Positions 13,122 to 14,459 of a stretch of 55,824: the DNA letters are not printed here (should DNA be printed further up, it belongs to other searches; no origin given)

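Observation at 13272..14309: Full-length ERG6-like sterol C-24 methyltransferase homologue in a bacterial context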

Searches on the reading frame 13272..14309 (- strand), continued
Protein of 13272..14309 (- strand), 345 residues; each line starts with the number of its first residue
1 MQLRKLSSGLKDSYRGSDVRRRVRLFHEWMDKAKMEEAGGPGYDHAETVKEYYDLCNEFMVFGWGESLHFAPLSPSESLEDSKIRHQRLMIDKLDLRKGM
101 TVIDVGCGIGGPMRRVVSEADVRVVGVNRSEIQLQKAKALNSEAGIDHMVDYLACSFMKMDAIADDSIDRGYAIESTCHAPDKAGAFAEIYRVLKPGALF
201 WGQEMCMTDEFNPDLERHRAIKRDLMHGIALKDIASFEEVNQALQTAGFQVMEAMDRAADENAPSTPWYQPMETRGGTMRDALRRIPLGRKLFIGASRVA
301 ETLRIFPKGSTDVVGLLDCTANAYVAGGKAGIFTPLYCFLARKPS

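Call 23: find_related_loci(query=window:13272-14309:-, collection=genome_contigs, flank=10000)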
Query window:13272-14309:- (345 aa) in genome_contigs; peptide patterns used: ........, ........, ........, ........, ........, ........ (x = any residue, [..] = any of these).
361 stretches matched a pattern; 326 encode a relative of the query (tblastn E <= 1e-3); the best 80 are kept; 80 distinct loci.
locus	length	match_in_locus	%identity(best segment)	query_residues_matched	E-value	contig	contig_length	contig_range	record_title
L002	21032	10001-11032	78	1-344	0e+0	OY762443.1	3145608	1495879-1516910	MAG: Dehalococcoidia bacterium isolate e17dd254-e2e4-46ca-aa76-34ed56c1cae1 genome assembly, chromosome: 1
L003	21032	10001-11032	78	1-344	0e+0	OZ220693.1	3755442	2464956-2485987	MAG: Dehalococcoidia bacterium isolate bb874fd2-ee0c-4288-94b4-44cbacb43f92 genome assembly, chromosome: 1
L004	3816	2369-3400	78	1-344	0e+0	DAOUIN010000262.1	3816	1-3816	MAG TPA_asm: Dehalococcoidia bacterium isolate S25_171 k133_130257, whole genome shotgun sequence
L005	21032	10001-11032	78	1-344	0e+0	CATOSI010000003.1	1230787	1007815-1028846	MAG: uncultured Dehalococcoidia bacterium isolate 741b7de0-5fbb-4305-b724-e82bd623809b genome assembly, contig: contig_3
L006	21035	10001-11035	78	1-345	0e+0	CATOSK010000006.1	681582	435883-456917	MAG: uncultured Dehalococcoidia bacterium isolate 8b0b6f7a-36e1-4cb0-bede-a28c8a76f2f9 genome assembly, contig: contig_6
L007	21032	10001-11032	77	1-344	0e+0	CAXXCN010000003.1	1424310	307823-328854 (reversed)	MAG: Dehalococcoidia bacterium isolate e66569de-989e-459c-8942-bbbb2819a0b0 genome assembly, contig: contig_3, whole gen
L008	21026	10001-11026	78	1-344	0e+0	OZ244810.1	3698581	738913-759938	MAG: Dehalococcoidia bacterium isolate 41c7b0a6-756e-404d-987c-16126d27c4c6 genome assembly, chromosome: 1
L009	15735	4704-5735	78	1-344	0e+0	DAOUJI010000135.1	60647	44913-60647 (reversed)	MAG TPA_asm: Dehalococcoidia bacterium isolate S32_258 k113_1752825, whole genome shotgun sequence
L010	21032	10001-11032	77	1-344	0e+0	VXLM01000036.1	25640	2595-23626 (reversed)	MAG: Dehalococcoidia bacterium isolate SB0661_bin_13 NODE_1726_length_25640_cov_25.644987, whole genome shotgun sequence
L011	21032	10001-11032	76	1-344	0e+0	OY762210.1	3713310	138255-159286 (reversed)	MAG: Dehalococcoidia bacterium isolate 6876e8b5-2850-4095-a133-48836ebfd8cd genome assembly, chromosome: 1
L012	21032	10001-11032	78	1-344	0e+0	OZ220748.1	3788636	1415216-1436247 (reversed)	MAG: Dehalococcoidia bacterium isolate 6c7b36c8-b3ab-4b4c-a352-7e98d29eb5d7 genome assembly, chromosome: 1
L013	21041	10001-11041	76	1-344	0e+0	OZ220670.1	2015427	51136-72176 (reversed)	MAG: Dehalococcoidia bacterium isolate 3214a3e4-8eac-45e1-a090-ccf36b200536 genome assembly, chromosome: 1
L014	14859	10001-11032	76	1-344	0e+0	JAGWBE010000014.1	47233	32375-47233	MAG: Dehalococcoidia bacterium isolate 277c_25 scaffold_2653, whole genome shotgun sequence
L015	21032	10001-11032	78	1-344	0e+0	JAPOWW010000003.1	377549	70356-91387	MAG: Chloroflexota bacterium isolate COS3_bin_10 NODE_8_length_377549_cov_17.5883, whole genome shotgun sequence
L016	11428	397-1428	76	1-344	0e+0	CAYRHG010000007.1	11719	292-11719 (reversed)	MAG TPA_asm: uncultured Dehalococcoidales bacterium isolate SRP338948_co1_161 genome assembly, contig: k141_158807, whol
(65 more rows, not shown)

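Call 58: search_protein_representatives(protein=window:13272-14309:-)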
Query: 345 residues. Proteins with E-value up to 0.001 (for the whole library): 7082; up to 1e-10: 1533; up to 1e-30: 236. The best 150 are listed.
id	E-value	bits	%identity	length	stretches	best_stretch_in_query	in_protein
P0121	1.7e-131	455.0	80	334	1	30-277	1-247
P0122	8.4e-119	413.2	55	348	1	3-344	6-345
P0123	5.3e-101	354.7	51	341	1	4-343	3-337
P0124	3.0e-96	339.1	59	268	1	7-259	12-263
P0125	1.4e-77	277.7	42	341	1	3-344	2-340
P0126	1.5e-76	274.3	39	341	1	4-344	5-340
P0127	1.4e-73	264.5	44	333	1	39-344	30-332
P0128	4.0e-71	256.5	64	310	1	1-180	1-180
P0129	9.5e-70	252.0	42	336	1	45-344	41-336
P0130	1.2e-67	245.0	39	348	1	6-344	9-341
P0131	2.8e-67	243.9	65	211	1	1-172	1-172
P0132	3.2e-67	243.6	42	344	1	45-344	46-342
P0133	1.5e-66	241.5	43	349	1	55-345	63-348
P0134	7.9e-66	239.1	64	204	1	149-329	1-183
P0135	5.5e-65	236.3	65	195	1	51-205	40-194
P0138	2.2e-64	234.3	39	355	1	27-344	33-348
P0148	3.3e-58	214.0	38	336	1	48-345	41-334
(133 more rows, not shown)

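Call 61: list_cluster_members(proteins=[P0122, P0123, P0125, P0126, P0127, P0129, P0130, P0132, P0138, P0148])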
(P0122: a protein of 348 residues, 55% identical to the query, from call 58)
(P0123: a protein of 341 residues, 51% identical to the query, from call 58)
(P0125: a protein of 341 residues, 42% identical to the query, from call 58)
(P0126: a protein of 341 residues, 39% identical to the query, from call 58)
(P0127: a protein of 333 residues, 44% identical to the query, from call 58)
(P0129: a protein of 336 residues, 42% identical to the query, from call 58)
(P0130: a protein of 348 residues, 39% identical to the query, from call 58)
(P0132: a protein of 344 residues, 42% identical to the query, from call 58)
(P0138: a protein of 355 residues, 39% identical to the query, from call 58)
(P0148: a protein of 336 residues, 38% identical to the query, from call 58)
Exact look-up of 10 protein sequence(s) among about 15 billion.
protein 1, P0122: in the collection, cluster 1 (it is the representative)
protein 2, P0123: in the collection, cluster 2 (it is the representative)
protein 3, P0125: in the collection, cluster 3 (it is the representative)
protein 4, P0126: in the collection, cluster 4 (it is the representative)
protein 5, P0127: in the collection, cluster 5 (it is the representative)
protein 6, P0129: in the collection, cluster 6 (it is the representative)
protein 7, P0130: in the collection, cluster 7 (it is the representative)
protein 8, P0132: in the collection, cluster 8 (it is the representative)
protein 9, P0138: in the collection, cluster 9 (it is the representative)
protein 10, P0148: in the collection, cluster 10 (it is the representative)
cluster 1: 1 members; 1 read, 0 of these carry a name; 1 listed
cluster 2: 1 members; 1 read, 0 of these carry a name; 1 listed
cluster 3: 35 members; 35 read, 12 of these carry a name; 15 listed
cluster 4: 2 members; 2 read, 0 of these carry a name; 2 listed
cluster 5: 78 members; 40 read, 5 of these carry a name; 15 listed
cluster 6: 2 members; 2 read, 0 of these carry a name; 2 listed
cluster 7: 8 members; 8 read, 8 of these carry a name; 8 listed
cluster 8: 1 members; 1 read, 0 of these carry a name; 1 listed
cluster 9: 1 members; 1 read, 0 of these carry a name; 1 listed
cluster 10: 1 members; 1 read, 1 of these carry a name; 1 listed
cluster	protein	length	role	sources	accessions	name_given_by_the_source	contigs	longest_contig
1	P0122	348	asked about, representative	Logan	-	-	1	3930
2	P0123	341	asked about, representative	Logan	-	-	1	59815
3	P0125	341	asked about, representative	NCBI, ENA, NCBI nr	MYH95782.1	MAG: methyltransferase domain-containing protein [Acidimicrobiia bacterium] | methyltransferase domain-containing protein [Acidimicrobiia bacterium]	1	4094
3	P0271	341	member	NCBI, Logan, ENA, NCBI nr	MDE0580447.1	MAG: sterol 24-C-methyltransferase family protein [bacterium] | sterol 24-C-methyltransferase family protein [bacterium]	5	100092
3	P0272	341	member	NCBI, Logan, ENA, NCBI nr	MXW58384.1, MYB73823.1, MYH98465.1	MAG: methyltransferase domain-containing protein [Acidimicrobiia bacterium] | methyltransferase domain-containing protein [Acidimicrobiia bacterium]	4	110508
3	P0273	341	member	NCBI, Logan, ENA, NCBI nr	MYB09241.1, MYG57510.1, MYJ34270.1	MAG: methyltransferase domain-containing protein [Acidimicrobiia bacterium] | methyltransferase domain-containing protein [Acidimicrobiia bacterium]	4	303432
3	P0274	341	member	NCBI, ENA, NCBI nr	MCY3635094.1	MAG: sterol 24-C-methyltransferase family protein [bacterium] | sterol 24-C-methyltransferase family protein [bacterium]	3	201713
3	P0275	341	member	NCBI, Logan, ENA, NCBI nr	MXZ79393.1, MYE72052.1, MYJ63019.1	MAG: methyltransferase domain-containing protein [Acidimicrobiia bacterium] | methyltransferase domain-containing protein [Acidimicrobiia bacterium]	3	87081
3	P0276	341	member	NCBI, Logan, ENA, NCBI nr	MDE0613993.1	MAG: sterol 24-C-methyltransferase family protein [bacterium] | sterol 24-C-methyltransferase family protein [bacterium]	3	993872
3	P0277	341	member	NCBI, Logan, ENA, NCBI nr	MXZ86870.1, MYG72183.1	MAG: methyltransferase domain-containing protein [Acidimicrobiia bacterium] | methyltransferase domain-containing protein [Acidimicrobiia bacterium]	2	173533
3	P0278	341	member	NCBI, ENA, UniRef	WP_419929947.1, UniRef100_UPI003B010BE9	sterol methyltransferase [Candidatus Poriferisocius sp.] | sterol methyltransferase n=1 Tax=Candidatus Poriferisocius sp. TaxID=3101276 ...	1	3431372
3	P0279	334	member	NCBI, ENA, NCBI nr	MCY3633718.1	MAG: sterol 24-C-methyltransferase family protein [bacterium] | sterol 24-C-methyltransferase family protein [bacterium]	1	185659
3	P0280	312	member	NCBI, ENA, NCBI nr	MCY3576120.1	MAG: sterol 24-C-methyltransferase family protein [bacterium] | sterol 24-C-methyltransferase family protein [bacterium]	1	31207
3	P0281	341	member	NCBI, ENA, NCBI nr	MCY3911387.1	MAG: sterol 24-C-methyltransferase family protein [bacterium] | sterol 24-C-methyltransferase family protein [bacterium]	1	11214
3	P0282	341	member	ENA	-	-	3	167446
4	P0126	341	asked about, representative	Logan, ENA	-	-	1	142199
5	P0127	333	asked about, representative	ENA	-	-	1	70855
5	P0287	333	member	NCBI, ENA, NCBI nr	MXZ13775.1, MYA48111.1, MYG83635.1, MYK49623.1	MAG: methyltransferase domain-containing protein [Candidatus Dadabacteria bacterium] | methyltransferase domain-containing protein [Candidatus Dadabacteria bacterium]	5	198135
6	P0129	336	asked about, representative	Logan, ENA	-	-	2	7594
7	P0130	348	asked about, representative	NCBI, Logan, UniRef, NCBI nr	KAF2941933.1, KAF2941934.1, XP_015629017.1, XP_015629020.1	cycloartenol-C-24-methyltransferase 1-like [Oryza sativa Japonica Group] | cycloartenol-C-24-methyltransferase 1-like n=1 Tax=Oryza sativa subsp. japonica ... | cycloartenol-C-24-methyltransferase 1-like isoform X1 [Oryza sativa Japonica Group]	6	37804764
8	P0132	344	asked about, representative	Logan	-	-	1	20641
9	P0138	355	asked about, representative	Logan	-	-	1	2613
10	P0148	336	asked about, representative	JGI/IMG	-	sterol 24-C-methyltransferase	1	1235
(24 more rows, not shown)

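Call 62: find_encoding_contigs(protein=P0122, flank=10000, max_places=3)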
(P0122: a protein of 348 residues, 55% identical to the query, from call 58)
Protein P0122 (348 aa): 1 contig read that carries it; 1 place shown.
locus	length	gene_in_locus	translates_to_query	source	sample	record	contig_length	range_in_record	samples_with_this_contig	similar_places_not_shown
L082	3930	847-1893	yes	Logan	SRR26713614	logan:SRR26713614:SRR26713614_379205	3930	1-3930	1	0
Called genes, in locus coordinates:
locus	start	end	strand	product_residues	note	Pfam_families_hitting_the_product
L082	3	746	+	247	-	?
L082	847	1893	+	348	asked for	PF02353:CMAS, PF01209:Ubie_methyltran, PF13489:Methyltransf_23 (weak), PF08241:Methyltransf_11, PF08242:Methyltransf_12, PF13649:Methyltransf_25, PF13847:Methyltransf_31, PF08498:Sterol_MT_C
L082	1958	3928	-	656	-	?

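Call 63: find_encoding_contigs(protein=P0123, flank=10000, max_places=2)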
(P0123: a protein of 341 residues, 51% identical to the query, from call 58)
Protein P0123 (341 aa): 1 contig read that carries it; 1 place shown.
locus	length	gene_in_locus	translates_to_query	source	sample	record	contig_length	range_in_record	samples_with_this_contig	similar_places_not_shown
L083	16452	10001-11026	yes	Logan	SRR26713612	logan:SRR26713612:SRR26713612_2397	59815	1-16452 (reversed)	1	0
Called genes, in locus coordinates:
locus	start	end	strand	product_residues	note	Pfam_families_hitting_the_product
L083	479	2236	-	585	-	PF00860:Xan_ur_permease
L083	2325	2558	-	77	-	-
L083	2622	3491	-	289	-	PF00561:Abhydrolase_1, PF12146:Hydrolase_4, PF12697:Abhydrolase_6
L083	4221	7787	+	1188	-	PF04434:SWIM (weak), PF26921:DUF8276, PF12419:DUF3670, PF00176:SNF2-rel_dom, PF00270:DEAD, PF04851:ResIII, PF00271:Helicase_C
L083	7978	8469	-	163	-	-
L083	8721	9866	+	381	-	PF13173:AAA_14, PF13635:DUF4143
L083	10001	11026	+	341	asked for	PF02353:CMAS, PF13489:Methyltransf_23, PF01209:Ubie_methyltran (weak), PF13847:Methyltransf_31, PF08241:Methyltransf_11, PF08242:Methyltransf_12, PF13649:Methyltransf_25, PF08498:Sterol_MT_C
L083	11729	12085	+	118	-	-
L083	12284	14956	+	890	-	PF01326:PPDK_N, PF27448:Rph_4th, PF00391:PEP-utilizers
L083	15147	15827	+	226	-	PF06271:RDD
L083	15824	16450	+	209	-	?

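Call 64: find_encoding_contigs(protein=P0126, flank=10000, max_places=2)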
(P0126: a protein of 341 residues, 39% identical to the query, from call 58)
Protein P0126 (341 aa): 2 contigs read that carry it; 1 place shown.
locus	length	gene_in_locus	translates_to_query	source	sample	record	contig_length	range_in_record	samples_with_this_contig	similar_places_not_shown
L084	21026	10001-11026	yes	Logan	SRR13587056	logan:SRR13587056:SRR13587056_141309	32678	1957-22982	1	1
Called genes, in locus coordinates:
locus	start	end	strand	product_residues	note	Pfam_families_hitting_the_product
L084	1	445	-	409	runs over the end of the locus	PF01555:N6_N4_Mtase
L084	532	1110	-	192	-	PF01844:HNH, PF14279:HNH_5 (weak)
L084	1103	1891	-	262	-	PF01555:N6_N4_Mtase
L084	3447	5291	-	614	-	-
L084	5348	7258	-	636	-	-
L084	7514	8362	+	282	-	PF00149:Metallophos, PF12850:Metallophos_2 (weak)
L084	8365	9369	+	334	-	PF13439:Glyco_transf_4, PF00534:Glycos_transf_1, PF13692:Glyco_trans_1_4, PF20706:GT4-conflict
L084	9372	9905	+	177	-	PF02557:VanY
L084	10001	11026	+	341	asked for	PF02353:CMAS, PF13489:Methyltransf_23, PF01209:Ubie_methyltran (faint), PF13847:Methyltransf_31, PF08241:Methyltransf_11, PF08242:Methyltransf_12, PF13649:Methyltransf_25, PF08498:Sterol_MT_C (weak)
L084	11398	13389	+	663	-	PF05719:GPP34, PF00067:p450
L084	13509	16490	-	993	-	PF07715:Plug, PF00593:TonB_dep_Rec_b-barrel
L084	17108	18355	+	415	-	PF01555:N6_N4_Mtase (weak)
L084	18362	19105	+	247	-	-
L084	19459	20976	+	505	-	PF04545:Sigma70_r4 (faint)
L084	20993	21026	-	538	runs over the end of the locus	PF03109:ABC1, PF27536:UbiB_helical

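Call 65: find_encoding_contigs(protein=P0273, flank=10000, max_places=2)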
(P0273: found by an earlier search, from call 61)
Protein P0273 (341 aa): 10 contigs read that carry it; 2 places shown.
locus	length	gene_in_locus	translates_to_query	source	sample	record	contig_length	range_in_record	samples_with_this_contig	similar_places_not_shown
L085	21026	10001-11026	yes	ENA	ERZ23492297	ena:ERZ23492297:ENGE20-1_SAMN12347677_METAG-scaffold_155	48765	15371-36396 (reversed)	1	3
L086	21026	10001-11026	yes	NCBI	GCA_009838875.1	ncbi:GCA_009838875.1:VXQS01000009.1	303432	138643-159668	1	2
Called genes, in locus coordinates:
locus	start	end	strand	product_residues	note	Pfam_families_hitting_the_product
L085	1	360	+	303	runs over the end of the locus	PF00528:BPD_transp_1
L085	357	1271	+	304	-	PF00528:BPD_transp_1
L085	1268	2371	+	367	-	PF01547:SBP_bac_1, PF13416:SBP_bac_8, PF13343:SBP_bac_6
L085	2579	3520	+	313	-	PF00491:Arginase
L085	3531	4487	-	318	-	PF09619:YscW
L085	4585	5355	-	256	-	PF06966:DUF1295, PF02544:Steroid_dh (weak), PF04191:PEMT (weak)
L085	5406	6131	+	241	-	-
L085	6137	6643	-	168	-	PF00903:Glyoxalase, PF13468:Glyoxalase_3 (weak), PF13669:Glyoxalase_4, PF18029:Glyoxalase_6 (weak)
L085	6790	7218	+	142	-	PF13577:SnoaL_4, PF12680:SnoaL_2 (weak)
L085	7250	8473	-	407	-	PF00067:p450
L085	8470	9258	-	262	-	PF05721:PhyH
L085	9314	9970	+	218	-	PF00440:TetR_N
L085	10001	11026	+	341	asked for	PF02353:CMAS, PF01209:Ubie_methyltran (weak), PF13489:Methyltransf_23 (weak), PF13847:Methyltransf_31, PF08241:Methyltransf_11, PF08242:Methyltransf_12, PF13649:Methyltransf_25, PF08498:Sterol_MT_C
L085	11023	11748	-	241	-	PF07722:Peptidase_C26, PF00117:GATase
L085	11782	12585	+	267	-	PF00561:Abhydrolase_1, PF12146:Hydrolase_4 (weak), PF12697:Abhydrolase_6, PF08386:Abhydrolase_4 (weak)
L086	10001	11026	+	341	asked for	PF02353:CMAS, PF01209:Ubie_methyltran (weak), PF13489:Methyltransf_23 (weak), PF13847:Methyltransf_31, PF08241:Methyltransf_11, PF08242:Methyltransf_12, PF13649:Methyltransf_25, PF08498:Sterol_MT_C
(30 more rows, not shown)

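Call 66: find_encoding_contigs(protein=P0287, flank=10000, max_places=2)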
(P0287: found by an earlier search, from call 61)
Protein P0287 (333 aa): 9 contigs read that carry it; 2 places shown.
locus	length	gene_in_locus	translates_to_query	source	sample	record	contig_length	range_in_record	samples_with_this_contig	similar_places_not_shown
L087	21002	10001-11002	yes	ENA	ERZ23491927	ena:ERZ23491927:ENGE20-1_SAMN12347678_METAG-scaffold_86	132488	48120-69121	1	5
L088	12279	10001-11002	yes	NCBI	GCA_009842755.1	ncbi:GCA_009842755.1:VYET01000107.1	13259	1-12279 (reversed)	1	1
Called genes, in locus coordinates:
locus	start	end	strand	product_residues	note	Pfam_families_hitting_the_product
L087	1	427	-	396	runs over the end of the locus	PF00108:Thiolase_N, PF00109:ketoacyl-synt (weak), PF02803:Thiolase_C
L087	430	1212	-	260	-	PF00378:ECH_1, PF16113:ECH_2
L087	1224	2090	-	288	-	PF02737:3HCDH_N, PF00725:3HCDH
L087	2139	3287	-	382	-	PF02771:Acyl-CoA_dh_N, PF02770:Acyl-CoA_dh_M, PF00441:Acyl-CoA_dh_1, PF08028:Acyl-CoA_dh_2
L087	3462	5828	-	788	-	PF03176:MMPL, PF00873:ACR_tran (weak), PF12349:Sterol-sensing, PF03176:MMPL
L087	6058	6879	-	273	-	PF07044:DUF1329 (faint), PF17131:TP_0789-like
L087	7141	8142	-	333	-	PF02353:CMAS, PF01209:Ubie_methyltran (weak), PF13489:Methyltransf_23, PF08241:Methyltransf_11, PF08242:Methyltransf_12, PF13649:Methyltransf_25, PF13847:Methyltransf_31, PF08498:Sterol_MT_C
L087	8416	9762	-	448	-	-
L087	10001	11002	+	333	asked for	PF02353:CMAS, PF01209:Ubie_methyltran, PF13489:Methyltransf_23, PF08241:Methyltransf_11, PF08242:Methyltransf_12, PF13649:Methyltransf_25, PF13847:Methyltransf_31, PF08498:Sterol_MT_C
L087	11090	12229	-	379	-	PF01222:ERG4_ERG24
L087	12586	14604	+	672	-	PF05719:GPP34, PF00067:p450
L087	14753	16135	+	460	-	PF01266:DAO (faint), PF13450:NAD_binding_8, PF13454:NAD_binding_9 (faint), PF01593:Amino_oxidase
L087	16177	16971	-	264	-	PF21033:RMD1-3, PF23914:TPR_CcmH_CycH (weak)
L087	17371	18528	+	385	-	PF00072:Response_reg, PF07228:SpoIIE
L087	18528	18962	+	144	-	PF13581:HATPase_c_2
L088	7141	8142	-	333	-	PF02353:CMAS, PF01209:Ubie_methyltran (weak), PF13489:Methyltransf_23, PF08241:Methyltransf_11, PF08242:Methyltransf_12, PF13649:Methyltransf_25, PF13847:Methyltransf_31, PF08498:Sterol_MT_C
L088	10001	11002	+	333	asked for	PF02353:CMAS, PF01209:Ubie_methyltran, PF13489:Methyltransf_23, PF08241:Methyltransf_11, PF08242:Methyltransf_12, PF13649:Methyltransf_25, PF13847:Methyltransf_31, PF08498:Sterol_MT_C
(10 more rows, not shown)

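Call 83: predict_structure(alignment_id=A1)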
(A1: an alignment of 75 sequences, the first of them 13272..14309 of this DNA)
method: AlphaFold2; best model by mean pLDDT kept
length: 345 residues; sequences in the alignment: 75
mean_pLDDT: 91.4   pTM: 0.90
mean pLDDT of the five models: 91.4, 91.2, 90.7, 90.3, 89.1
residues with pLDDT >= 90: 268; 70-90: 50; 50-70: 22; < 50: 5
segments of 3 or more residues with pLDDT < 50: none
pLDDT, mean of each block of 10 residues (from residue 1): 87 93 93 70 86 93 87 88 95 98 97 97 97 95 98 97 98 97 97 99 98 98 96 97 99 92 74 62 64 85 93 93 95 98 97
secondary structure, 60 per line:
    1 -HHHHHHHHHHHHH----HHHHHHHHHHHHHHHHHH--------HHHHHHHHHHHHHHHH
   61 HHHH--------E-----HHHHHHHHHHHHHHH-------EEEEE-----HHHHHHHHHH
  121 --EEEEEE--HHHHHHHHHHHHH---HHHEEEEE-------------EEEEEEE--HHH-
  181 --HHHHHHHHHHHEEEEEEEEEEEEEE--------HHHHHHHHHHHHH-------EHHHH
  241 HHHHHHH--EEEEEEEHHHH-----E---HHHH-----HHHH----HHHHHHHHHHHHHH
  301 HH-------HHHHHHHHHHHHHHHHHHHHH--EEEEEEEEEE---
elements in order: H2-14 H19-36 H45-64 H79-93 E101-105 H111-120 E123-128 H131-143 E150-154 E168-174 H183-193 E194-207 H216-228 H237-247 E250-256 H257-260 H270-273 H279-282 H287-302 H310-330 E333-342
